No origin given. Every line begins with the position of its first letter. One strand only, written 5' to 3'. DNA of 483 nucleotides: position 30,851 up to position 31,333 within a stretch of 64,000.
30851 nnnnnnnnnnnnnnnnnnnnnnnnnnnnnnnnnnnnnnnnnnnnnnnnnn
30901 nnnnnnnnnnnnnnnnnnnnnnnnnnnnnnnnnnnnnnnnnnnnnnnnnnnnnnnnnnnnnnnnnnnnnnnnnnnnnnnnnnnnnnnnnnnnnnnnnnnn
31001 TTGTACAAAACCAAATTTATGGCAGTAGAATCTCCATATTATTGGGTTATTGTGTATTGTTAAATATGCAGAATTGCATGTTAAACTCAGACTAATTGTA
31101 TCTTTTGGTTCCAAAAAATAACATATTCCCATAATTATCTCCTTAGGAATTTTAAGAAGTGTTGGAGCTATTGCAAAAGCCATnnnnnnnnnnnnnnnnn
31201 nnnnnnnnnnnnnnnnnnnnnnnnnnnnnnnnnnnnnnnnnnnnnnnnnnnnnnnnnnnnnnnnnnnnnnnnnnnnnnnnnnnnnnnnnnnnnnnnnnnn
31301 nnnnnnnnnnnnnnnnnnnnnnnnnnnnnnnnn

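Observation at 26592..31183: F-box ORF and downstream WD40 ORF look like one FBXW-type gene split by an unusually long (530 nt) intron that contains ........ promoter-like motifs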

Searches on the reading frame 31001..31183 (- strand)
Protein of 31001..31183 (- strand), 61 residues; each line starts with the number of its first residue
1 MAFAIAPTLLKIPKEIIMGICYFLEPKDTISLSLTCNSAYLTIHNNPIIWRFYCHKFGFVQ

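Call 43: search_solved_structures(query=A3, max_evalue=1, show_alignments=2)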
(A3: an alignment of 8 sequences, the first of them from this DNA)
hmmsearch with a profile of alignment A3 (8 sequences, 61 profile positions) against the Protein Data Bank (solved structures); distinct sequences matched with E-value up to 1: 6.
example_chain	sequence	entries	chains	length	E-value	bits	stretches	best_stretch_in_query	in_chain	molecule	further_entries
5ibk_B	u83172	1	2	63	0.23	14.4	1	8-51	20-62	F-box/WD repeat-containing protein 7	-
9jkb_C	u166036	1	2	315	0.34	13.9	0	5-53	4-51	F-box only protein 4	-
5v4b_B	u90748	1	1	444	0.38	13.7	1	9-58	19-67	F-box/WD repeat-containing protein 7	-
2ovp_B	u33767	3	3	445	0.38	13.7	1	9-58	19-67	F-box/WD repeat protein 7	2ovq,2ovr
7t1y_B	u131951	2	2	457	0.39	13.7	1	9-58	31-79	F-box/WD repeat-containing protein 7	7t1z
3l2o_B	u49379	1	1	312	0.62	13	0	7-53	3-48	F-box only protein 4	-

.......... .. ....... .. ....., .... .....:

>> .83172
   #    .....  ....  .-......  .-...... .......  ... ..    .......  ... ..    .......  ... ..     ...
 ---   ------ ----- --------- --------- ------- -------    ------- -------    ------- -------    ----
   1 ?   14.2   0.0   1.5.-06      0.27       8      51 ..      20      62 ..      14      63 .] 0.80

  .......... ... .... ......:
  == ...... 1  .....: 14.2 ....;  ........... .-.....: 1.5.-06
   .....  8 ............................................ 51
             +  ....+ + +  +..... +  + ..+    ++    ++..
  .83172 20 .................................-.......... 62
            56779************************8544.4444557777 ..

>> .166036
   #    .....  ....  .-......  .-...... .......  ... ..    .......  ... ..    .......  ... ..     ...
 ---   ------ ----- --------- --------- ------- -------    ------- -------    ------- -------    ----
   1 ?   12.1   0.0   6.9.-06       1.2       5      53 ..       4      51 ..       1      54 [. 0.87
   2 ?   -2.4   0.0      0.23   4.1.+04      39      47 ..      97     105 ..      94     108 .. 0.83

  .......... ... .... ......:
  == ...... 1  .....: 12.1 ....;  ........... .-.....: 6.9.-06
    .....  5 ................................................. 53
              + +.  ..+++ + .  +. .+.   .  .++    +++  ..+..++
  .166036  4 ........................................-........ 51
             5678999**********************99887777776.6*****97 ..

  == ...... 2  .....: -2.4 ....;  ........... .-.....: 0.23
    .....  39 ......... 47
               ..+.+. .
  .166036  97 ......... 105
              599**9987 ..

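Call 44: search_protein_families(library=pfam, alignment_id=A3, max_evalue=0.1)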
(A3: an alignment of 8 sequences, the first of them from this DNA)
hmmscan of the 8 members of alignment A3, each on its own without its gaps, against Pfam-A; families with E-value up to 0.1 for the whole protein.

A. member 1, seq(61 aa): 2 families
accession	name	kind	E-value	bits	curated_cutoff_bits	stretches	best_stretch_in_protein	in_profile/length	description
PF12937.12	F-box-like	-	7.4e-06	26.1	24.3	1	10-55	2-46/47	F-box-like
PF00646.38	F-box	-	0.00013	22.1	20.5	1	9-48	1-40/43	F-box domain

B. families by the number of members that match (of 8 scanned): 4 families
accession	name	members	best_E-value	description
PF12937.12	F-box-like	8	5.7e-09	F-box-like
PF00646.38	F-box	8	1.5e-06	F-box domain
PF15966.10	F-box_4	1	0.006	F-box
PF18432.7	ECD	1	0.081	Extracellular Cadherin domain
